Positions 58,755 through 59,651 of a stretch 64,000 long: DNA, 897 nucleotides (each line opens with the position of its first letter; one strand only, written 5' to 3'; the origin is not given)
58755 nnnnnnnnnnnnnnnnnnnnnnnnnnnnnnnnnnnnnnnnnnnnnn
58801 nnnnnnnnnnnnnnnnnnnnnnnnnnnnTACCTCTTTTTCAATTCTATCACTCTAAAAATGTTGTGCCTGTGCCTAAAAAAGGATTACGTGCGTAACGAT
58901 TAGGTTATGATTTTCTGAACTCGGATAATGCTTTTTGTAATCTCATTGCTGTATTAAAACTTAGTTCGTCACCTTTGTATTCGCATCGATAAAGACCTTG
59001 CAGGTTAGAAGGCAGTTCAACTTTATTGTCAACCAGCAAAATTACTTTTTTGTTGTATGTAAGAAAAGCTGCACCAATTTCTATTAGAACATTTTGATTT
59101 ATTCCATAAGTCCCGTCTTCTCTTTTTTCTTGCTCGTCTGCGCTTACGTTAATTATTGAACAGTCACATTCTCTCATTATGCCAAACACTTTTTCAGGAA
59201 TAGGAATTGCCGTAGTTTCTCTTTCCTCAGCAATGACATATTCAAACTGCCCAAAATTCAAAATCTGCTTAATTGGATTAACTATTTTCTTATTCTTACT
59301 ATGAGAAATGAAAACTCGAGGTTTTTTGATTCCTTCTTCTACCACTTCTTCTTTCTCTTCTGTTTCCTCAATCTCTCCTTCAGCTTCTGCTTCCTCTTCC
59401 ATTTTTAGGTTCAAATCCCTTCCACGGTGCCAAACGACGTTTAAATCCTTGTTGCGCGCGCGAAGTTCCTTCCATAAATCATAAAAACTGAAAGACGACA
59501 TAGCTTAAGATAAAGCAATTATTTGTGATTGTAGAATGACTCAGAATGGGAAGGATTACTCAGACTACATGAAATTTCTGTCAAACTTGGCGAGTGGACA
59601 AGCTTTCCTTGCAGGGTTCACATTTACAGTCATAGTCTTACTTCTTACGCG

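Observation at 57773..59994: Compact TIR-like / TIR-TM / nuclease-like / 4-TM gene cluster with no cyclase or ThsA partner: candidate new archaeal defence system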

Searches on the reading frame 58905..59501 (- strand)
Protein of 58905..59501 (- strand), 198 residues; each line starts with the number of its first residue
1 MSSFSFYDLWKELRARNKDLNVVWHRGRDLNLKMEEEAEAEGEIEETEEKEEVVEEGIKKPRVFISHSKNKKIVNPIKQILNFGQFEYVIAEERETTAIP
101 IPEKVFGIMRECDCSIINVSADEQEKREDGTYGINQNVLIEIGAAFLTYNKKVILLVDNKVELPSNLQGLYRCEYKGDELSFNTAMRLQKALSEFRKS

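Call 3: search_protein_families(library=pfam, proteins=[window:58905-59501:-], max_evalue=1)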
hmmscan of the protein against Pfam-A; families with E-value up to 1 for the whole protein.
window:58905-59501:- (198 aa): 5 families
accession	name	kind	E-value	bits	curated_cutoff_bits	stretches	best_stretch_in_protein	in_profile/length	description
PF10137.14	CAP12-PCTIR_TIR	-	3.6e-18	66.1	24.7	1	62-176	1-118/119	CAP12/Pycsar effector protein, TIR domain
PF13676.11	TIR_2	-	0.017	16.1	28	1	63-176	1-109/122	TIR domain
PF23871.1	DUF7226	-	0.017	15.5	27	1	60-118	60-118/142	Domain of unknown function (DUF7226)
PF05014.21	Nuc_deoxyrib_tr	-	0.046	14.3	28.8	1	93-162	44-102/117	Nucleoside 2-deoxyribosyltransferase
PF17618.7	SL4P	-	0.091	13.3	28.1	0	88-125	48-85/88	Uncharacterized Strongylid L4 protein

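Call 4: search_protein_families(library=padloc, proteins=[window:58905-59501:-], max_evalue=1)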
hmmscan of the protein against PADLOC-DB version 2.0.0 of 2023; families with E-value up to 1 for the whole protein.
window:58905-59501:- (198 aa): 10 families
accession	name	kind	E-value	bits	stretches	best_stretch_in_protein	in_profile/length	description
PDLC05005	PDC-S35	-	2.2e-11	42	1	34-187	95-249/264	-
PDLC05006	PDC-S35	-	7.5e-10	36.6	1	38-193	60-220/231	-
PDLC05004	PDC-S35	-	1.6e-09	35.8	1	41-194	99-258/265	-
PDLC05007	PDC-S35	-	4e-09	34.5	1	35-176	109-252/278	-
PDLC00731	Effector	-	1.3e-08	32.2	1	48-197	142-296/306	TIR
PDLC05003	PDC-S35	-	1.8e-08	32.2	1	30-180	59-220/245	-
PDLC00729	Effector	-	1.4e-06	25.9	1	60-184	3-132/310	TIR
PDLC00732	Effector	-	7.4e-06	23.1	1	48-186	138-283/301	TIR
PDLC03825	spbK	-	0.00081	16.9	1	36-106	127-197/308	-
PDLC02371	PycTIR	-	0.0029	15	1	48-196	139-279/288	-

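Call 5: search_protein_families(library=ncbifam, proteins=[window:58905-59501:-], max_evalue=1)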
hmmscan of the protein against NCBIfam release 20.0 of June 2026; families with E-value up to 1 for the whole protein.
window:58905-59501:- (198 aa): 2 families
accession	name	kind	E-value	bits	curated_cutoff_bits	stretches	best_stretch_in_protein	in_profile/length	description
NF050171.1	CDNTAsCap12CFB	equivalog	0.00062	19.1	450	1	63-187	2-135/305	CBASS system CD-NTase-associated NAD(+) hydrolase Cap12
NF050172.1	CDNTAsCap12CFB2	equivalog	0.0014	17.9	450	1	60-195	2-144/312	CBASS system CD-NTase-associated NAD(+) hydrolase Cap12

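Call 10: find_encoding_contigs(protein=window:58905-59501:-, flank=10000, max_places=6)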
Protein window:58905-59501:- (198 aa): 1 contig read that carries it; 1 place shown.
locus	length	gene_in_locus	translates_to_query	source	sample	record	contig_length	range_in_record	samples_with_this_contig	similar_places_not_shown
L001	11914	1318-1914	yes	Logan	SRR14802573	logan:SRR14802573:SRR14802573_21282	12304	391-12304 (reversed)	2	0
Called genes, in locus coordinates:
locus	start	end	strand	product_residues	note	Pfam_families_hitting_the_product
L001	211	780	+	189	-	PF02245:Pur_DNA_glyco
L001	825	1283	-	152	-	-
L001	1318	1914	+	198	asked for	PF10137:CAP12-PCTIR_TIR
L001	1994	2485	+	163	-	PF10137:CAP12-PCTIR_TIR (weak), PF05014:Nuc_deoxyrib_tr (weak), PF08937:ThsB_TIR (weak), PF13676:TIR_2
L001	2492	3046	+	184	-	-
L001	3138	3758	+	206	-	PF01015:Ribosomal_S3Ae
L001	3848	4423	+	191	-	-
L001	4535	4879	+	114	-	PF09868:DUF2095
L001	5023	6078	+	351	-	PF04055:Radical_SAM, PF12836:HHH_3 (weak)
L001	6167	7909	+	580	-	PF04597:Ribophorin_I (weak)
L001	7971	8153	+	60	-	PF12797:Fer4_2 (faint), PF13183:Fer4_8 (faint), PF00037:Fer4, PF12837:Fer4_6 (weak), PF13237:Fer4_10, PF12838:Fer4_7 (weak), PF13187:Fer4_9 (weak)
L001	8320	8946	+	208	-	PF00149:Metallophos, PF12850:Metallophos_2, PF14582:Metallophos_3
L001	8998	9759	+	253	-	PF00254:FKBP_C, PF22199:FKBP26_IF (weak), PF18046:FKBP26_C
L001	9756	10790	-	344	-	PF00465:Fe-ADH, PF13685:Fe-ADH_2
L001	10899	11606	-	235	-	PF14520:HHH_5, PF14229:DUF4332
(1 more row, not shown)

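Call 11: find_homologous_proteins(query=window:58905-59501:-)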
Query window:58905-59501:- (198 aa): 515 proteins with E <= 0.001 among 764 candidates; the best 120 are listed.
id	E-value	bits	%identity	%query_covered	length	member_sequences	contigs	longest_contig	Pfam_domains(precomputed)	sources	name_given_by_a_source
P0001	1.3e-79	284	91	69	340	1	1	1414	PF10137.15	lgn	-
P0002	2.7e-77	277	83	73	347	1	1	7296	PF10137.15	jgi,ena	-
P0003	3.8e-75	270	81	71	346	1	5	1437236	PF09821.15,PF23871.2,PF10137.15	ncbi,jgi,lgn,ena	ncbi:MAG: TIR domain-containing protein [Candidatus Bathyarchaeia archaeon]|jgi:predicted nucleotide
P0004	8.4e-74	265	79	73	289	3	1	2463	PF23871.2,PF10137.15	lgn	-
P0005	9.7e-74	265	81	69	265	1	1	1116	PF10137.15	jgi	jgi:predicted nucleotide-binding protein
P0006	1.7e-73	264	81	69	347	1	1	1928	PF23871.2,PF10137.15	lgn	-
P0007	6.4e-73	262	81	69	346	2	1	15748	PF23871.2,PF10137.15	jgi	jgi:predicted nucleotide-binding protein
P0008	3.9e-72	260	79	74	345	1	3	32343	PF23871.2,PF10137.15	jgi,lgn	jgi:hypothetical protein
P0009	1.6e-71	258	76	81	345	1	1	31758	PF23871.2,PF10137.15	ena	-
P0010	6.5e-71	256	78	73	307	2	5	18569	PF23871.2,PF10137.15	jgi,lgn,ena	-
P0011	1.5e-69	251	80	71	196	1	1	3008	PF10137.15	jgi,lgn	-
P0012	1.0e-67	245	67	85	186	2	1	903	PF10137.15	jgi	jgi:predicted nucleotide-binding protein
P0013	4.5e-66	240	68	84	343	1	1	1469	PF10137.15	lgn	-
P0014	8.7e-63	229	78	69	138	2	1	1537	PF10137.15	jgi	-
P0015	5.3e-62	227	68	79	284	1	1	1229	PF10137.15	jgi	jgi:predicted nucleotide-binding protein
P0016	6.6e-62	226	73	71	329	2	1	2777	PF10137.15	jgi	jgi:hypothetical protein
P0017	9.0e-62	226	68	73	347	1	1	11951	PF10137.15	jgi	jgi:predicted nucleotide-binding protein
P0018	1.2e-61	226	62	85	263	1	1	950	PF10137.15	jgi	jgi:hypothetical protein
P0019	6.9e-61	223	74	69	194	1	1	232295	PF10137.15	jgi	jgi:predicted nucleotide-binding protein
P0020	1.9e-60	222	66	81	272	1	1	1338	PF10137.15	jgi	jgi:hypothetical protein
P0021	2.2e-60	222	58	90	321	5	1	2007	PF10137.15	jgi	jgi:predicted nucleotide-binding protein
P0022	4.6e-60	220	71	70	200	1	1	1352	PF10137.15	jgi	-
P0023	9.7e-60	219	71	71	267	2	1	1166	PF10137.15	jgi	jgi:hypothetical protein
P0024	1.2e-59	219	61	87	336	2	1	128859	PF10137.15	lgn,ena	-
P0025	1.4e-59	219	66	82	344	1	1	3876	PF10137.15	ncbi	-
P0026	2.5e-59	218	69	69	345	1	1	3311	PF23871.2,PF10137.15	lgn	-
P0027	2.8e-59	218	64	77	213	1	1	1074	PF10137.15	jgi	-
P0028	4.2e-59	217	59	90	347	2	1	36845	PF10137.15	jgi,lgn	jgi:hypothetical protein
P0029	4.3e-59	217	65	79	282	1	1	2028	PF10137.15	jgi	-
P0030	5.4e-59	217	71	70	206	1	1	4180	PF10137.15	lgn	-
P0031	1.1e-58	216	93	55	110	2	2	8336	PF10137.15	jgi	-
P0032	1.8e-58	215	72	69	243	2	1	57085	PF10137.15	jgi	jgi:hypothetical protein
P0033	8.8e-58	213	71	70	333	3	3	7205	PF10137.15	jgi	-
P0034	1.1e-57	213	59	83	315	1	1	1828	PF10137.15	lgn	-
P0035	6.7e-57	210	57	87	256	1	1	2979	PF10137.15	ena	-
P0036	7.7e-57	210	64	83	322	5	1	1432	PF10137.15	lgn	-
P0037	8.8e-57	210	63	79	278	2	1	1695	PF10137.15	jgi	jgi:predicted nucleotide-binding protein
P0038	9.8e-57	210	58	89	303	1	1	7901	PF10137.15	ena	-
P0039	4.5e-55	204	67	69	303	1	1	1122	PF10137.15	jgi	jgi:predicted nucleotide-binding protein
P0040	5.0e-55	204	69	70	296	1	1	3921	PF10137.15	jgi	jgi:predicted nucleotide-binding protein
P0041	5.2e-55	204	70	70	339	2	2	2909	PF10137.15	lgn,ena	-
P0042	7.0e-55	204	57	87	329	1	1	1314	PF10137.15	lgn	-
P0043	1.4e-54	203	69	70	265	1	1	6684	PF10137.15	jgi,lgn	-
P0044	5.9e-54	201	59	85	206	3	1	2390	PF10137.15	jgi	-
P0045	1.5e-53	199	68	69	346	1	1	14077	PF10137.15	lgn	-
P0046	2.1e-53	199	77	59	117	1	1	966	PF10137.15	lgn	-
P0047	2.2e-53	199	70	69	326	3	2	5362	PF10137.15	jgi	jgi:hypothetical protein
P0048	2.3e-53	199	63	70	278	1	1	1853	PF10137.15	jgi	jgi:hypothetical protein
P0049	6.1e-53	197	68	69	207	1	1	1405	PF10137.15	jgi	jgi:predicted nucleotide-binding protein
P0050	1.7e-52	196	64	69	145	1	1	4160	PF10137.15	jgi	-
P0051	2.4e-52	195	70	68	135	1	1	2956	PF10137.15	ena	-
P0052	3.8e-52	195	74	61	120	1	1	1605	PF10137.15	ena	-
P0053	5.3e-52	194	65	69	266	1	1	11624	PF10137.15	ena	-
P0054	9.2e-52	193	65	69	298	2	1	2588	PF10137.15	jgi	-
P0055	1.0e-51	193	58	81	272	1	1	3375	PF10137.15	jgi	-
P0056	4.2e-51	191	64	68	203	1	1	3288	PF10137.15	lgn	-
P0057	7.9e-51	190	62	70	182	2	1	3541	PF10137.15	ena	-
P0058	1.2e-50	190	62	79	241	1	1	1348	PF10137.15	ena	-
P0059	1.7e-50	189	58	78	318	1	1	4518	PF10137.15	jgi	jgi:predicted nucleotide-binding protein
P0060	5.7e-50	188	69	63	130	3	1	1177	PF10137.15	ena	-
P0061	8.2e-50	187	68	69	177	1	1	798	PF10137.15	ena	-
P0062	8.3e-50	187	58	69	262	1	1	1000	PF10137.15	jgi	jgi:predicted nucleotide-binding protein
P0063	2.3e-49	186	60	82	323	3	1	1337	PF10137.15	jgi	jgi:hypothetical protein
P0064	2.5e-49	186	67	63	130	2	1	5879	PF10137.15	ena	-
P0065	2.9e-49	185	76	59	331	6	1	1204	PF10137.15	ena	-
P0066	4.2e-49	185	71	59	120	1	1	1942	PF10137.15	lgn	-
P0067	7.6e-49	184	68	63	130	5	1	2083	PF10137.15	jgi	-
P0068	1.7e-48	183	49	91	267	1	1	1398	PF10137.15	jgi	jgi:predicted nucleotide-binding protein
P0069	2.4e-48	182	58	80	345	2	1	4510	PF10137.15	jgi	jgi:hypothetical protein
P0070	2.5e-48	182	64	68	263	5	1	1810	PF10137.15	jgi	jgi:predicted nucleotide-binding protein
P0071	2.7e-47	179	59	69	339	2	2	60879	PF23871.2,PF10137.15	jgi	jgi:mRNA-degrading endonuclease HigB of HigAB toxin-antitoxin module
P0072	2.9e-47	179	61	68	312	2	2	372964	PF10137.15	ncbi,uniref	ncbi:TIR domain-containing protein [Paenibacillus thailandensis]|uniref:TIR domain-containing protei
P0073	5.5e-47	178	51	83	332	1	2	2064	PF10137.15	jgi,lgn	jgi:predicted nucleotide-binding protein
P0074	1.7e-46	176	56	77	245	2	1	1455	PF10137.15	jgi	jgi:predicted nucleotide-binding protein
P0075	1.9e-46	176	49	86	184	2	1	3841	PF10137.15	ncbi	-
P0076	2.6e-46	176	59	70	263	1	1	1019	PF10137.15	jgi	jgi:predicted nucleotide-binding protein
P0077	6.0e-46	174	47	94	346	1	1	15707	PF10137.15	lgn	-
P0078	8.4e-46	174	58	71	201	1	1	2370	PF10137.15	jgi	jgi:predicted nucleotide-binding protein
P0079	1.2e-45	173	53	84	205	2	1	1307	PF10137.15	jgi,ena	-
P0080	4.6e-45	172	62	63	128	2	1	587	PF10137.15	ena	-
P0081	4.6e-45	172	56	70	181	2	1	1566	PF10137.15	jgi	jgi:predicted nucleotide-binding protein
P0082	6.2e-45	171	60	69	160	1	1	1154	PF10137.15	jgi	-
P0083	2.0e-44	169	50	81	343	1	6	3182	PF10137.15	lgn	-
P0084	7.4e-44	168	53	77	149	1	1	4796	PF10137.15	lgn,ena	-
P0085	1.3e-43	167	45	95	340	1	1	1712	PF10137.15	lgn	-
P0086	2.1e-43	166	58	68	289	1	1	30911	PF10137.15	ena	-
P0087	2.2e-43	166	64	59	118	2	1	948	PF10137.15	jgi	-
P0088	4.5e-43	165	50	84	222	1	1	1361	PF10137.15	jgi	jgi:hypothetical protein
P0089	4.6e-43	165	52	83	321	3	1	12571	PF10137.15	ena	-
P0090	1.2e-42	164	54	82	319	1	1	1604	PF10137.15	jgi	-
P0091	1.6e-42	163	56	69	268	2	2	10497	PF10137.15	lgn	-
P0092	2.2e-42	163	71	54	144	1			PF10137.15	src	-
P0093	8.7e-42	161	50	84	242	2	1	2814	PF10137.15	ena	-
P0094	1.1e-41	161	55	70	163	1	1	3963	PF10137.15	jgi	-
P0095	1.3e-41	160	53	81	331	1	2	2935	PF10137.15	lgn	-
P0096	2.9e-41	159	46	83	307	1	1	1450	PF10137.15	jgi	jgi:hypothetical protein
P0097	5.6e-41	158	53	69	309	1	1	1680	PF10137.15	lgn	-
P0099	1.3e-40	157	52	70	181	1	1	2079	PF10137.15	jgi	jgi:predicted nucleotide-binding protein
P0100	1.4e-40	157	55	70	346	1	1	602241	PF10137.15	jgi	jgi:hypothetical protein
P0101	1.9e-40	157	52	70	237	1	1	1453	PF10137.15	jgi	jgi:predicted nucleotide-binding protein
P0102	2.5e-40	156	47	92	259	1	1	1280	PF10137.15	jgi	jgi:predicted nucleotide-binding protein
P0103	2.6e-40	156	55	72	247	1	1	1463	PF10137.15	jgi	jgi:hypothetical protein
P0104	2.9e-40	156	55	69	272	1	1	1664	PF10137.15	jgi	jgi:predicted nucleotide-binding protein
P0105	4.9e-40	155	89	36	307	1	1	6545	PF10137.15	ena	-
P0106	5.8e-40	155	55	68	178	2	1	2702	PF10137.15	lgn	-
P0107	7.5e-40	155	48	81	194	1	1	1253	PF10137.15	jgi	jgi:hypothetical protein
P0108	7.7e-40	155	47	84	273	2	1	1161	PF10137.15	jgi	jgi:predicted nucleotide-binding protein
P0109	8.6e-40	154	55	70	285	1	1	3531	PF10137.15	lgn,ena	-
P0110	9.0e-40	154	54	69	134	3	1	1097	PF10137.15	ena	-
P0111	9.5e-40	154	51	70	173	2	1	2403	PF10137.15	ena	-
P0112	1.0e-39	154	47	82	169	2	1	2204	PF10137.15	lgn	-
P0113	1.2e-39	154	57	63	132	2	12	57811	PF10137.15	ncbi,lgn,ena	-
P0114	1.5e-39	154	54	69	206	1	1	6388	PF10137.15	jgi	jgi:hypothetical protein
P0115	1.6e-39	154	52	69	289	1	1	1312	PF10137.15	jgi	jgi:predicted nucleotide-binding protein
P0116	1.9e-39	153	52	71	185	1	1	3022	PF10137.15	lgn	-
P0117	2.3e-39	153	55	69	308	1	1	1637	PF10137.15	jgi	-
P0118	2.5e-39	153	46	83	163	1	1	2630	PF10137.15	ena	-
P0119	2.7e-39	153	49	82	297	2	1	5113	PF10137.15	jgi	-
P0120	3.2e-39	153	55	70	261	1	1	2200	PF10137.15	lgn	-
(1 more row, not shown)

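Call 32: find_encoding_contigs(protein=P0003, flank=5000, max_places=3)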
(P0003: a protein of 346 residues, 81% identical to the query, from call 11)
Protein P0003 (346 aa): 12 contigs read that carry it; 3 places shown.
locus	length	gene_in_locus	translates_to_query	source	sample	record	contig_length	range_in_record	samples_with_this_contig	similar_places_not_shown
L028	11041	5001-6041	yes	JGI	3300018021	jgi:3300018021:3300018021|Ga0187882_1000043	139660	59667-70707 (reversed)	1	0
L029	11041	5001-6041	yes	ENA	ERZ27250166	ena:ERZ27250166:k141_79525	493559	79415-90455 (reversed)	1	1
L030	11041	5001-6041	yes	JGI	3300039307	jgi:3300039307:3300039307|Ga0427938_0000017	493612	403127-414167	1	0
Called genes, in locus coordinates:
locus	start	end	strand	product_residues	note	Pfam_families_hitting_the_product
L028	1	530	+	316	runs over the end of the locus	PF22082:TtuA_LIM_N (weak), PF01171:ATP_bind_3, PF03054:tRNA_Me_trans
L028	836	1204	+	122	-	-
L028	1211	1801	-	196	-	PF13238:AAA_18, PF13207:AAA_17 (weak)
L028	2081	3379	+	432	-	PF00589:Phage_integrase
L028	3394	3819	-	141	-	-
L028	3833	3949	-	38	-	-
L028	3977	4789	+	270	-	-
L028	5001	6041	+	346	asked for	PF23871:DUF7226 (faint), PF09821:AAA_assoc_C (faint), PF10137:CAP12-PCTIR_TIR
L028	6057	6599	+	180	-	-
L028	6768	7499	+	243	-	PF15777:Anti-TRAP (faint), PF00684:DnaJ_CXXCXGXG (weak), PF10137:CAP12-PCTIR_TIR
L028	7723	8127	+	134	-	-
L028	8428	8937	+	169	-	-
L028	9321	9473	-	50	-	-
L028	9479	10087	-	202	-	-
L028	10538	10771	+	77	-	-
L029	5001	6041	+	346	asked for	PF23871:DUF7226 (faint), PF09821:AAA_assoc_C (faint), PF10137:CAP12-PCTIR_TIR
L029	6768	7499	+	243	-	PF15777:Anti-TRAP (faint), PF00684:DnaJ_CXXCXGXG (weak), PF10137:CAP12-PCTIR_TIR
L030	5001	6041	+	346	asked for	PF23871:DUF7226 (faint), PF09821:AAA_assoc_C (faint), PF10137:CAP12-PCTIR_TIR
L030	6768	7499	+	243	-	PF15777:Anti-TRAP (faint), PF00684:DnaJ_CXXCXGXG (weak), PF10137:CAP12-PCTIR_TIR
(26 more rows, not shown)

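Call 33: find_encoding_contigs(protein=P0019, flank=5000, max_places=2)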
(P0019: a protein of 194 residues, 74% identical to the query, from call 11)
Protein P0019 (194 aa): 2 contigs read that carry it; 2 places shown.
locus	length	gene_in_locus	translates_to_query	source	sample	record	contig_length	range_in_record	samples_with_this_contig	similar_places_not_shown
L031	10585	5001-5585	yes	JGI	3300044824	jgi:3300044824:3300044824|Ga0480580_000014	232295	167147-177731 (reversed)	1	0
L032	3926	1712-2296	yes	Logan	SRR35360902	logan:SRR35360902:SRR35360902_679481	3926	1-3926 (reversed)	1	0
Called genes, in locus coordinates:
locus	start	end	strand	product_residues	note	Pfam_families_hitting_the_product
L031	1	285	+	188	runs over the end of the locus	PF13240:Zn_Ribbon_1 (weak)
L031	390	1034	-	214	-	PF01022:HTH_5 (faint), PF01047:MarR (faint), PF01325:Fe_dep_repress (faint), PF24409:wHTH-PRTase_assc (faint)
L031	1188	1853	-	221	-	-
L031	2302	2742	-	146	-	-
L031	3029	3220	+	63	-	-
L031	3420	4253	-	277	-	-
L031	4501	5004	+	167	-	-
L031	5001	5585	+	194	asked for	PF10137:CAP12-PCTIR_TIR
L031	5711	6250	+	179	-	PF26497:Halo_RE (weak)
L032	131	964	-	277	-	-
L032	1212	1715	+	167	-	-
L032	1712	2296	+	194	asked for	PF10137:CAP12-PCTIR_TIR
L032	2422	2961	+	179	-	PF26497:Halo_RE (weak)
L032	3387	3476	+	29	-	-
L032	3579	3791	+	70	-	-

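Call 49: find_encoding_contigs(protein=P0001, flank=5000, max_places=3)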
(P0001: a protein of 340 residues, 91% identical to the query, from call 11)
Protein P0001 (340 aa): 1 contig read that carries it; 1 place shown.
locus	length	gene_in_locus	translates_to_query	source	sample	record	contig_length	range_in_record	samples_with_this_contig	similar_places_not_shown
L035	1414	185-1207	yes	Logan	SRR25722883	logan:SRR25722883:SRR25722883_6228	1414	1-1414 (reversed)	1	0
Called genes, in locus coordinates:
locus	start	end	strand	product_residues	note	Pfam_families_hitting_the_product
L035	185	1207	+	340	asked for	PF10137:CAP12-PCTIR_TIR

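Call 50: find_encoding_contigs(protein=P0002, flank=5000, max_places=3)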
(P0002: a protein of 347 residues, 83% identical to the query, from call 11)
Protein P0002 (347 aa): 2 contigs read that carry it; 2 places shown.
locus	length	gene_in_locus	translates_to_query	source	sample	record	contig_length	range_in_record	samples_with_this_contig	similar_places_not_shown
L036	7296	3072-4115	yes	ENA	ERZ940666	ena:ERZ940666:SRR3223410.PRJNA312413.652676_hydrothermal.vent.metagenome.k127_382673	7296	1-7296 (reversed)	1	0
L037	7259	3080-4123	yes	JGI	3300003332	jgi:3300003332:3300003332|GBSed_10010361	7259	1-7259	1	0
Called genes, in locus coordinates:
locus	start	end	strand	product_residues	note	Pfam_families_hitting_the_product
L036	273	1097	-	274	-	PF13289:SIR2_2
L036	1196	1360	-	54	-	-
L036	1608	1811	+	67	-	-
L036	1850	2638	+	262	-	PF01867:Cas_Cas1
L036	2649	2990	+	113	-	-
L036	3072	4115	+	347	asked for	PF10137:CAP12-PCTIR_TIR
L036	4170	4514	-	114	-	-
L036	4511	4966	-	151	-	-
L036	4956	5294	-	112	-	-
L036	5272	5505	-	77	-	-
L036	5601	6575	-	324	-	-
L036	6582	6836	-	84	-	-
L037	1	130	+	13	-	?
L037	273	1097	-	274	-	PF13289:SIR2_2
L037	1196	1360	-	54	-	-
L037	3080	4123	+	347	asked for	PF10137:CAP12-PCTIR_TIR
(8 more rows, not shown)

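Call 78: search_solved_structures(query=A1, max_evalue=0.1, show_alignments=1)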
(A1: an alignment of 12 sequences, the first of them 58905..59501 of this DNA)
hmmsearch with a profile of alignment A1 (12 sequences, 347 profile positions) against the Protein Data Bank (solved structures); distinct sequences matched with E-value up to 0.1: 0.
